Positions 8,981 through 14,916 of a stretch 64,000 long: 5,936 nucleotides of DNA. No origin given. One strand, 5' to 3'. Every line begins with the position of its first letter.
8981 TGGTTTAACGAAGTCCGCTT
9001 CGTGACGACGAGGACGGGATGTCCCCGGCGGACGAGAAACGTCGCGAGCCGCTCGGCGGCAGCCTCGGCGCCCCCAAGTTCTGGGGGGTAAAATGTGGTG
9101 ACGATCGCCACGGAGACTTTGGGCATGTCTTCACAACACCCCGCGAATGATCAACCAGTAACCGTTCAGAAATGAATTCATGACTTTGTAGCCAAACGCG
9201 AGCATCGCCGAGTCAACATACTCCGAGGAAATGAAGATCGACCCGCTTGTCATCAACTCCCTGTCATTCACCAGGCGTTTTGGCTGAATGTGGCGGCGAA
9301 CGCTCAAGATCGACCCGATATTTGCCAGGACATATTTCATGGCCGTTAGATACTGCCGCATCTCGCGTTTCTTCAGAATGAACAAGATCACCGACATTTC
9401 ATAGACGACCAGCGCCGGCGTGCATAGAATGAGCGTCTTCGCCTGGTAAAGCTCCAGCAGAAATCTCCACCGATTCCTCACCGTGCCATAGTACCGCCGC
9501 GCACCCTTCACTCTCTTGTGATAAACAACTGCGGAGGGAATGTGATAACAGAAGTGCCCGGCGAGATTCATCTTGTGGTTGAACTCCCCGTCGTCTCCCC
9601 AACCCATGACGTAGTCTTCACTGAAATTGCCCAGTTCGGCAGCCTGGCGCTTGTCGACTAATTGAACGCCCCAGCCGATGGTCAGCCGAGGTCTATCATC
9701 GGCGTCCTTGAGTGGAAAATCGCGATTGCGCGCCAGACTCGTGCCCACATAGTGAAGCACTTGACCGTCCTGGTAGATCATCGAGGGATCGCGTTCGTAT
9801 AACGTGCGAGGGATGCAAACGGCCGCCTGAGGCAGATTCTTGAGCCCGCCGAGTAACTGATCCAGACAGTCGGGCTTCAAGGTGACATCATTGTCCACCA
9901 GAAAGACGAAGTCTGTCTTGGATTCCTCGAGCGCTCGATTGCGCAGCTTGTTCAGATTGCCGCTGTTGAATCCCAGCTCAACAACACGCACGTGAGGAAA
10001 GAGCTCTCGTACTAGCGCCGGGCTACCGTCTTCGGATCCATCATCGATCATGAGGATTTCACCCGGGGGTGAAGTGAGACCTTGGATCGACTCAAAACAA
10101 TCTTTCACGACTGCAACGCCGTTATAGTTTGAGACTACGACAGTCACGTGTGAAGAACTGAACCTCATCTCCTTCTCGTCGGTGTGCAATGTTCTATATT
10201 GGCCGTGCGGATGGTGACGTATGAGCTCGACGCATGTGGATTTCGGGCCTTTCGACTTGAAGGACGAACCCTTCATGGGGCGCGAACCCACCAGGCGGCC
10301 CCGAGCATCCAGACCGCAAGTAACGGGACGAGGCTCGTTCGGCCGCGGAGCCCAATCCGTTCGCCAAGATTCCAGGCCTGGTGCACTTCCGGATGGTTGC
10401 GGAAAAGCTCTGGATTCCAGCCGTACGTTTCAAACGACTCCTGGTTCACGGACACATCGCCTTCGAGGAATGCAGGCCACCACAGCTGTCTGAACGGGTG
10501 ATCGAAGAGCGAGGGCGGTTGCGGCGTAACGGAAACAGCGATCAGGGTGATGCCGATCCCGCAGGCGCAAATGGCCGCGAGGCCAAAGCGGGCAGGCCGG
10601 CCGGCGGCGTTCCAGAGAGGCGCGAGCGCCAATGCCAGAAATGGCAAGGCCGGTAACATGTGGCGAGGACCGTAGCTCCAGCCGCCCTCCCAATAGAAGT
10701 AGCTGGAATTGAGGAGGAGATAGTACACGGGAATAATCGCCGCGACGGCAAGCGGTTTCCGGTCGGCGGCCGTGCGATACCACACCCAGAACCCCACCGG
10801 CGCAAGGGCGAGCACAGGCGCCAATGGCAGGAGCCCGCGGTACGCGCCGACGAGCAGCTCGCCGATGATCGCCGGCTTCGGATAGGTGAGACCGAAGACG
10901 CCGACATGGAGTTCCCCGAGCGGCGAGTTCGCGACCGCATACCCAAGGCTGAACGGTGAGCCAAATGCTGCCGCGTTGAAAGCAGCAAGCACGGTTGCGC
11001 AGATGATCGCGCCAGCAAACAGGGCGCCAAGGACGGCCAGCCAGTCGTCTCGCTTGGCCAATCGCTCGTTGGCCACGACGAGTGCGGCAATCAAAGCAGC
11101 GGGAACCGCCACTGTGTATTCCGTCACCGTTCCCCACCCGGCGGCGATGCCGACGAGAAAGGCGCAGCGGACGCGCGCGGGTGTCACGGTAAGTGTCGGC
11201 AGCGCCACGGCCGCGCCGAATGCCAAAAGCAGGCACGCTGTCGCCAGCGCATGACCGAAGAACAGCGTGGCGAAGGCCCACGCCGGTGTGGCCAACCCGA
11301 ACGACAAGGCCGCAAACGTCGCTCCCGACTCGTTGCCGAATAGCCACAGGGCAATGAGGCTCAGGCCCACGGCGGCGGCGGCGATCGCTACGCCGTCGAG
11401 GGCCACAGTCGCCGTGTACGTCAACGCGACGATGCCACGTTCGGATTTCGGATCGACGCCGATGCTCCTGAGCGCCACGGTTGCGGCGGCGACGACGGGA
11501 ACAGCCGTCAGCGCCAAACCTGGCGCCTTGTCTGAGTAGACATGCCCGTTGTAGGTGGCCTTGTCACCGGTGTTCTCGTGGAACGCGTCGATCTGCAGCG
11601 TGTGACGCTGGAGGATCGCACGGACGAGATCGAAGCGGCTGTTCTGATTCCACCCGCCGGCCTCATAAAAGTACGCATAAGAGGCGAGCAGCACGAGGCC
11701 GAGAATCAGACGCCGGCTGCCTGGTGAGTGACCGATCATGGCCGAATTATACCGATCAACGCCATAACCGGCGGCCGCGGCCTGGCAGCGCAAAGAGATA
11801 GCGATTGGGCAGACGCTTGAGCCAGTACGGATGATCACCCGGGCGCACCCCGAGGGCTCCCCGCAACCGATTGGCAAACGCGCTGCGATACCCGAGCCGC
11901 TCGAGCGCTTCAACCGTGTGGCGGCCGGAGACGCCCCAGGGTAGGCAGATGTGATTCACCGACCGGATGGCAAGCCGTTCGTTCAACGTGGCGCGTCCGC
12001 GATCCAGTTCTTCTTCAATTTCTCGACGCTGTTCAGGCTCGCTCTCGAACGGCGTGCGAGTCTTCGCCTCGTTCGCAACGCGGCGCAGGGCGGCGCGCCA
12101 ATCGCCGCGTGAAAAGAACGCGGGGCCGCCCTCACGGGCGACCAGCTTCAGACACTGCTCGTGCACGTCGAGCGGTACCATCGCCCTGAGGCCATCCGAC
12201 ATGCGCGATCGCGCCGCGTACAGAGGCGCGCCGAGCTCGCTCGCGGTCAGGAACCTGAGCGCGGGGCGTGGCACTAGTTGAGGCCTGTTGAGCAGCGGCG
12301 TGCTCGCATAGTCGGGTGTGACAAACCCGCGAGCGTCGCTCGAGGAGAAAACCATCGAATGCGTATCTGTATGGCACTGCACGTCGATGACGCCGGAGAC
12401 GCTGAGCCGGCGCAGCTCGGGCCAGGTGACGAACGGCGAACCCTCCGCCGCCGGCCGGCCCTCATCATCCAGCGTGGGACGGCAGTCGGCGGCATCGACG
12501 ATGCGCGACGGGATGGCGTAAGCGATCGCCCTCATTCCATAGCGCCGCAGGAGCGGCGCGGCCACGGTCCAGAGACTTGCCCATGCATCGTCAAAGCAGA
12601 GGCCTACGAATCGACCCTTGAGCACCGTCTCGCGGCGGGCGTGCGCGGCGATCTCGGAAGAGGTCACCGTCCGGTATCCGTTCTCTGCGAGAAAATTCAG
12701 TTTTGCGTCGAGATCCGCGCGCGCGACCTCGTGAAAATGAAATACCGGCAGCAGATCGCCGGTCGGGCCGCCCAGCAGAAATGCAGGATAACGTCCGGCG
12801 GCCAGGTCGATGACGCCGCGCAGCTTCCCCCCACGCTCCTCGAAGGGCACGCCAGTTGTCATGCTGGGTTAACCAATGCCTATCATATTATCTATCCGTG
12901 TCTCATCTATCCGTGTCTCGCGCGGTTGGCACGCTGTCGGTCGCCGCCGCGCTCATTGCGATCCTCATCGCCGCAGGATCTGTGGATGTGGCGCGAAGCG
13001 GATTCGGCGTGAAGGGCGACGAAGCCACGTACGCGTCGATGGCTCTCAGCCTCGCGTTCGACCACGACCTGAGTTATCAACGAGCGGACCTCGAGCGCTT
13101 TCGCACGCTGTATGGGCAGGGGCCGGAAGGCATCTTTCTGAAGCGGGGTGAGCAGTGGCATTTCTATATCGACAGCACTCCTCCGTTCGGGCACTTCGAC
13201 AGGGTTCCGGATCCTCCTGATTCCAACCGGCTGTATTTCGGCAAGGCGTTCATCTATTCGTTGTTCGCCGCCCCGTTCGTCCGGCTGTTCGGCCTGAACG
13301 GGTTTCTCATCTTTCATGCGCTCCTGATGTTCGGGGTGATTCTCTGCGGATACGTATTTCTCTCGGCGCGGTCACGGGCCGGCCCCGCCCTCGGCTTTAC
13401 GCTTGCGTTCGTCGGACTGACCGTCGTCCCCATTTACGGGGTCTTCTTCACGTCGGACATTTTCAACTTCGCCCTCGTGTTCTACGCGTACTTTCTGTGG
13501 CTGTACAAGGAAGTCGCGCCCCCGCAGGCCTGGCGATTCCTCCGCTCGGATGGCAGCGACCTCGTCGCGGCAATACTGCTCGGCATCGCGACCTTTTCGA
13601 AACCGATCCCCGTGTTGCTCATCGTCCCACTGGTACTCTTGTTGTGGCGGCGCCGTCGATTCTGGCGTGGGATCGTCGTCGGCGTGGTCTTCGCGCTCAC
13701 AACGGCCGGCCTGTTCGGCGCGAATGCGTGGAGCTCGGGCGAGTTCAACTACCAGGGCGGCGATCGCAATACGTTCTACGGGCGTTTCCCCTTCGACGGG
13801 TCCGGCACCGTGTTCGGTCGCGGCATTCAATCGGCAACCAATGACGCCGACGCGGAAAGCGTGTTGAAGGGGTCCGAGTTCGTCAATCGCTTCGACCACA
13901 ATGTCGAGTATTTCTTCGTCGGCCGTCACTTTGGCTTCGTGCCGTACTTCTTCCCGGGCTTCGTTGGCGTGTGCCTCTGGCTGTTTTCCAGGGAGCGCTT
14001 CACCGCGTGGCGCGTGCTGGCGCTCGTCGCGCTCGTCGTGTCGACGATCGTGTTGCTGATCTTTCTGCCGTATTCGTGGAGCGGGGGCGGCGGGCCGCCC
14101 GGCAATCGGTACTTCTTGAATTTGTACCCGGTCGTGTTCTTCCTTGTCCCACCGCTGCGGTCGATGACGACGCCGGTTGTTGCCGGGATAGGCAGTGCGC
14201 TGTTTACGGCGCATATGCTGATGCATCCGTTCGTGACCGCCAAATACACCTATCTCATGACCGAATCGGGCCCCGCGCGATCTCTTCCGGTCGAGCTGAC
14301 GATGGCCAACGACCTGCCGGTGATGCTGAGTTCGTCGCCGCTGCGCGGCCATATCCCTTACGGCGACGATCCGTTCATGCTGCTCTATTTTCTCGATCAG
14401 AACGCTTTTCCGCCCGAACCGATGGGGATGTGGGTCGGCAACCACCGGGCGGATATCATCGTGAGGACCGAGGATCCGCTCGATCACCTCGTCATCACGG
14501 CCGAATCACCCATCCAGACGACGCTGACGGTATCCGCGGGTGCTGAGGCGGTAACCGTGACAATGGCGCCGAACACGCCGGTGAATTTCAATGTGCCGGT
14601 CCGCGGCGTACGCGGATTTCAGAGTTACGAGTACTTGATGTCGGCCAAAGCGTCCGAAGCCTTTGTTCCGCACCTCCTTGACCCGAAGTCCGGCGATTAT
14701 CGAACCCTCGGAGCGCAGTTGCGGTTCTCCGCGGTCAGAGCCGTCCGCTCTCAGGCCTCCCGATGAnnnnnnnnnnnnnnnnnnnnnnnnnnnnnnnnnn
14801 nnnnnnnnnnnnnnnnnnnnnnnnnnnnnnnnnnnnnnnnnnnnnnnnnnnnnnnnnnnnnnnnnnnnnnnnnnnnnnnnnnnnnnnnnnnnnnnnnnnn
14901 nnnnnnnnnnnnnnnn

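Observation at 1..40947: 41-kb glycan locus built around eight GT-C-like polytopic proteins: candidate expanded periplasmic glycosylation system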

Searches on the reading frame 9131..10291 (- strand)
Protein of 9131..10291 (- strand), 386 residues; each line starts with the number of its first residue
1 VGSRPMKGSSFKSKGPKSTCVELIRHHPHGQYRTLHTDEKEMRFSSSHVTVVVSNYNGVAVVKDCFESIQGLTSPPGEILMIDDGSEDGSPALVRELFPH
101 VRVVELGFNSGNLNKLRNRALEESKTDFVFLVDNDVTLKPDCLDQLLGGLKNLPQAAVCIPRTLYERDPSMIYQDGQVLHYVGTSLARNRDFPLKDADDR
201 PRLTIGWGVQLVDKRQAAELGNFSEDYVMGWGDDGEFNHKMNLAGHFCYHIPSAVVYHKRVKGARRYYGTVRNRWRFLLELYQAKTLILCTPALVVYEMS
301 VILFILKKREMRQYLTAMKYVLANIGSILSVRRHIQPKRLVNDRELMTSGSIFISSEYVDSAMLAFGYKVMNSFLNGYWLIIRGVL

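Call 4: search_protein_families(library=pfam, proteins=[window:9131-10291:-], max_evalue=0.01)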
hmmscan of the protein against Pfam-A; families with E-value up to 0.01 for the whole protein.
window:9131-10291:- (386 aa): 4 families
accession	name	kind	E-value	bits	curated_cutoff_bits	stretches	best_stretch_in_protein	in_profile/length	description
PF00535.33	Glycos_transf_2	-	2.3e-21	76.9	23.3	1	50-175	1-128/168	Glycosyl transferase family 2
PF10111.15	Glyco_tranf_2_2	-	2.4e-06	27.7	27.3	1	74-270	27-228/276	Glycosyltransferase like family 2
PF13641.12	Glyco_tranf_2_3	-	2.4e-05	24.9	27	1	49-165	3-126/230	Glycosyltransferase like family 2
PF13896.12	Glyco_transf_49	-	0.0073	16.1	27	0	113-151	118-156/329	Glycosyl-transferase for dystroglycan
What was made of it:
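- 9131..10168 (-): GT2 glycosyltransferase with one C-terminal hydrophobic segment; generic, not specifically ArnC-like. Glycos_transf_2 2.3e-21 (call 4).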

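Call 68: search_protein_families(library=ncbifam, proteins=[window:9131-10291:-], max_evalue=0.00001)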
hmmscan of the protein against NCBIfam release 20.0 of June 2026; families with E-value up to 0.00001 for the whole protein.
window:9131-10291:- (386 aa): 7 families
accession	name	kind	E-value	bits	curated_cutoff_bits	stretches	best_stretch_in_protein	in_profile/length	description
TIGR03965.1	mycofact_glyco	equivalog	5.4e-13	48.6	280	1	45-259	72-281/467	mycofactocin biosynthesis glycosyltransferase MftF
TIGR03937.1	PgaC_IcaA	equivalog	1.4e-11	44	422.3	1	40-157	38-157/407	poly-beta-1,6-N-acetyl-D-glucosamine synthase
NF007482.0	PRK10073.1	equivalog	1.5e-11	43.9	423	1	45-147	4-107/334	glycosyltransferase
NF041875.1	EPS_EpsD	equivalog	1.6e-09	37.6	370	1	49-168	1-121/325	exopolysaccharide biosynthesis glycosyltransferase EpsD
NF047683.1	TeichurnBiosyTuaG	equivalog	1.7e-09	37.7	400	1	46-154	5-115/252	teichuronic acid biosynthesis protein TuaG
TIGR03111.1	glyc2_xrt_Gpos1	hypoth_equivalog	9.3e-07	28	363.95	1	36-156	38-162/439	TIGR03111 family XrtG-associated glycosyltransferase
NF050050.1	ProtGlycPglI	equivalog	3.4e-06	26.6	500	1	48-150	3-108/306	GalNAc(5)-diNAcBac-PP-undecaprenol beta-1,3-glucosyltransferase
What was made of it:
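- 9131..10168 (-): Best NCBIfam hits are MftF and PgaC, all far below their cutoffs (call 68).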

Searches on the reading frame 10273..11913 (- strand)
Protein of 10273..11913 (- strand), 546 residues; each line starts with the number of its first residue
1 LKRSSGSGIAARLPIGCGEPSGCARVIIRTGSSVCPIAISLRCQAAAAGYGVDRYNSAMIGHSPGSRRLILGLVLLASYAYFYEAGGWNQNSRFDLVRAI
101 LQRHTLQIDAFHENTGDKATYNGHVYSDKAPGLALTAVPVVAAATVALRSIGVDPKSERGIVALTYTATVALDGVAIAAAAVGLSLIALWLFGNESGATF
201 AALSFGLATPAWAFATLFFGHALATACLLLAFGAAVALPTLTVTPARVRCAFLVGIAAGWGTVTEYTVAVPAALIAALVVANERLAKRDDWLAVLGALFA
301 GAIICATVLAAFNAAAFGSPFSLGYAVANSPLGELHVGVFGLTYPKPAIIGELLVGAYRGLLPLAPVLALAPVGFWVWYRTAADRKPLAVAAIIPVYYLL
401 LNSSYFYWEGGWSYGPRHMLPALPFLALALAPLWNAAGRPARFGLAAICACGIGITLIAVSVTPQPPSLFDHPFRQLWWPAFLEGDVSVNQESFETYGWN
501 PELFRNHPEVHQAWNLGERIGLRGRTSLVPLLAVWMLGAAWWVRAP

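Call 3: search_protein_families(library=pfam, proteins=[window:10273-11913:-], max_evalue=0.01)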
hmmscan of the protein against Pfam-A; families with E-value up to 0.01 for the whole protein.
window:10273-11913:- (546 aa): 0 families

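Call 6: search_protein_families(library=ncbifam, proteins=[window:10273-11913:-], max_evalue=0.1)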
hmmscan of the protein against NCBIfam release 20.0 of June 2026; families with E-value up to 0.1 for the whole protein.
window:10273-11913:- (546 aa): 2 families
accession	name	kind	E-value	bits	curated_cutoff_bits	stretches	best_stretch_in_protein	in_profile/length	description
NF047440.1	LA3751_2_3_fam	subfamily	0.00011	21.2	200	1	184-439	111-359/460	LA_3751/LA_3752 family putative glycosyltransferase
TIGR03462.1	CarR_dom_SF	subfamily_domain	0.012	16.1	39.4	1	364-420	11-63/89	lycopene cyclase domain-containing protein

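Call 41: search_solved_structures(query=A5, max_evalue=1)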
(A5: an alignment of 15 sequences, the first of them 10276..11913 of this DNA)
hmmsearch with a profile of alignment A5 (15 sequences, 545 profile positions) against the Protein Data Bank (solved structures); distinct sequences matched with E-value up to 1: 0.

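Call 44: search_protein_families(library=pfam, alignment_id=A5, max_evalue=0.01)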
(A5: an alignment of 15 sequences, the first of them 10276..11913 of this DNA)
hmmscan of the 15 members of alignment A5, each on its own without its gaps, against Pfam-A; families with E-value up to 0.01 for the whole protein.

A. member 1, window:10276-11913:- (546 aa): 0 families

B. families by the number of members that match (of 15 scanned): 0 families
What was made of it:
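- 10273..11739 (-): B: polytopic protein of the B/C/E superfamily; probable GT-C. It has NQNSRF where C and E have GDExxY, and it keeps YSDKAPG. No Pfam hit in any of 15 family members (call 44).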

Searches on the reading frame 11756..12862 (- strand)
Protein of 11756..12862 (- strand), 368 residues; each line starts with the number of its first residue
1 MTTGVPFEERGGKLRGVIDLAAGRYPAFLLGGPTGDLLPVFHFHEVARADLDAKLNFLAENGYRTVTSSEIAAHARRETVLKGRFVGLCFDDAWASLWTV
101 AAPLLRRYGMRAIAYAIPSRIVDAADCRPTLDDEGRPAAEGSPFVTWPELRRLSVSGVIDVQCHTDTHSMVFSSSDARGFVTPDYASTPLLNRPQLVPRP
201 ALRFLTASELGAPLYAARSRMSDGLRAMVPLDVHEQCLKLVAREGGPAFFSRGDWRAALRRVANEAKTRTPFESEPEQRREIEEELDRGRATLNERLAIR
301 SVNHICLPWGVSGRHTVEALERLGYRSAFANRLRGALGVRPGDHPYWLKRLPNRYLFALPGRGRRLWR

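Call 4: search_protein_families(library=pfam, proteins=[window:11756-12862:-], max_evalue=0.01)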
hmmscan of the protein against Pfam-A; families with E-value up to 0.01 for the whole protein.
window:11756-12862:- (368 aa): 1 family
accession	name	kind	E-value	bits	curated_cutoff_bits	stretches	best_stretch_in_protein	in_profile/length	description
PF01522.26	Polysacc_deac_1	-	6.3e-12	46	23.1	1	83-175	6-75/124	Polysaccharide deacetylase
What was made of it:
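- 11756..12862 (-): Polysaccharide deacetylase family protein with no obvious signal peptide. Polysacc_deac_1 6.3e-12 (call 4).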

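Call 68: search_protein_families(library=ncbifam, proteins=[window:11756-12862:-], max_evalue=0.00001)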
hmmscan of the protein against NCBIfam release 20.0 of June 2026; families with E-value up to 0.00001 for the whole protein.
window:11756-12862:- (368 aa): 3 families
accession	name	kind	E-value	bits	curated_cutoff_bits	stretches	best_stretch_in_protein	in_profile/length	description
TIGR03938.2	deacetyl_PgaB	equivalog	5.4e-19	67.9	321.9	1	46-169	26-147/621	poly-beta-1,6-N-acetyl-D-glucosamine N-deacetylase PgaB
NF011177.0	PRK14582.1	equivalog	9e-14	50.6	923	1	46-187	69-206/671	poly-beta-1,6-N-acetyl-D-glucosamine N-deacetylase PgaB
NF011176.0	PRK14581.1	equivalog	2.2e-11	42.7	1091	1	45-169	68-189/673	poly-beta-1,6-N-acetyl-D-glucosamine N-deacetylase PgaB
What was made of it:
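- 11756..12862 (-): PgaB N-terminal domain 5e-19, below cutoff (call 68).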

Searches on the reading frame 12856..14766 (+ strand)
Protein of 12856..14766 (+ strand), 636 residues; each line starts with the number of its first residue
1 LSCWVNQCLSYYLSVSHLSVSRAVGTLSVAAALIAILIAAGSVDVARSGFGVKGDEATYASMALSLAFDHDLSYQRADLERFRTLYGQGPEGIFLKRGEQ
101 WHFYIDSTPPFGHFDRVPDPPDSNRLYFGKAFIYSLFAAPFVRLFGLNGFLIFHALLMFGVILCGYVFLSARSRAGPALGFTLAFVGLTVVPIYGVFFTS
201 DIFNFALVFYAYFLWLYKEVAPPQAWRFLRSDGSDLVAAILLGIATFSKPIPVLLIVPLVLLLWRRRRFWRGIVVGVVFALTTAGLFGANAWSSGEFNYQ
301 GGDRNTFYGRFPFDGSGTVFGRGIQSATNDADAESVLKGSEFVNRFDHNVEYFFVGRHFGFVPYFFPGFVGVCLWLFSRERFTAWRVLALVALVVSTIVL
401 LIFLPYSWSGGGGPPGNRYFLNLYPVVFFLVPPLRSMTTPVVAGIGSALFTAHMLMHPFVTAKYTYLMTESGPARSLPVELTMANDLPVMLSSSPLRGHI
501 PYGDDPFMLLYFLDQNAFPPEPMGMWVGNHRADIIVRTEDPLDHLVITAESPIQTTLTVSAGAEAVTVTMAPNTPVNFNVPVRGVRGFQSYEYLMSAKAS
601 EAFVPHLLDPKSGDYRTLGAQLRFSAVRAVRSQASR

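Call 3: search_protein_families(library=pfam, proteins=[window:12856-14766:+], max_evalue=0.01)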
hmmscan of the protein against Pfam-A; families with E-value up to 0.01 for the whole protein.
window:12856-14766:+ (636 aa): 1 family
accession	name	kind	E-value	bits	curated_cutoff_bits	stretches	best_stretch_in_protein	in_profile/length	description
PF13231.12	PMT_2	-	0.0043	17.7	26.1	1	131-275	3-143/160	Dolichyl-phosphate-mannose-protein mannosyltransferase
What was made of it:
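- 12913..14766 (+): C: polytopic B/C/E-superfamily protein with a C-terminal beta-sandwich domain; probable GT-C. PMT_2 17.7 bits, below cutoff (call 3).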

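Call 6: search_protein_families(library=ncbifam, proteins=[window:12856-14766:+], max_evalue=0.1)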
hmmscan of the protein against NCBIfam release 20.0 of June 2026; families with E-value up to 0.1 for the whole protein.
window:12856-14766:+ (636 aa): 1 family
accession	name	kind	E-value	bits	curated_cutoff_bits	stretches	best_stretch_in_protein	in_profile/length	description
NF047440.1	LA3751_2_3_fam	subfamily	1.8e-09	37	200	2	125-297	76-247/460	LA_3751/LA_3752 family putative glycosyltransferase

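Call 40: search_solved_structures(query=A4, max_evalue=1)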
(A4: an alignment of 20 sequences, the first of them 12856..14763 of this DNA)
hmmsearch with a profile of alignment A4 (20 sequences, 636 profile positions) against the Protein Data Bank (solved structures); distinct sequences matched with E-value up to 1: 2.
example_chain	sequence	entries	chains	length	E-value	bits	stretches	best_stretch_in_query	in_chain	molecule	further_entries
8bl6_A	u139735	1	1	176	0.0016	20.1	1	523-588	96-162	dIG14-scdim-EF62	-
8bl3_A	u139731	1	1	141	0.012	17.2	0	532-588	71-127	scIg12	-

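Call 43: search_protein_families(library=pfam, alignment_id=A4, max_evalue=0.01)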
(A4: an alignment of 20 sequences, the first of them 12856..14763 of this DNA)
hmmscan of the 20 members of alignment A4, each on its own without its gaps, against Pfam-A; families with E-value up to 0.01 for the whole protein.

A. member 1, window:12856-14763:+ (636 aa): 1 family
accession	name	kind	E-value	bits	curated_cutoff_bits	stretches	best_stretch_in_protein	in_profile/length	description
PF13231.12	PMT_2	-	0.0043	17.7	26.1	1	131-275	3-143/160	Dolichyl-phosphate-mannose-protein mannosyltransferase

B. families by the number of members that match (of 20 scanned): 1 family
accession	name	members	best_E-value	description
PF13231.12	PMT_2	1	0.0043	Dolichyl-phosphate-mannose-protein mannosyltransferase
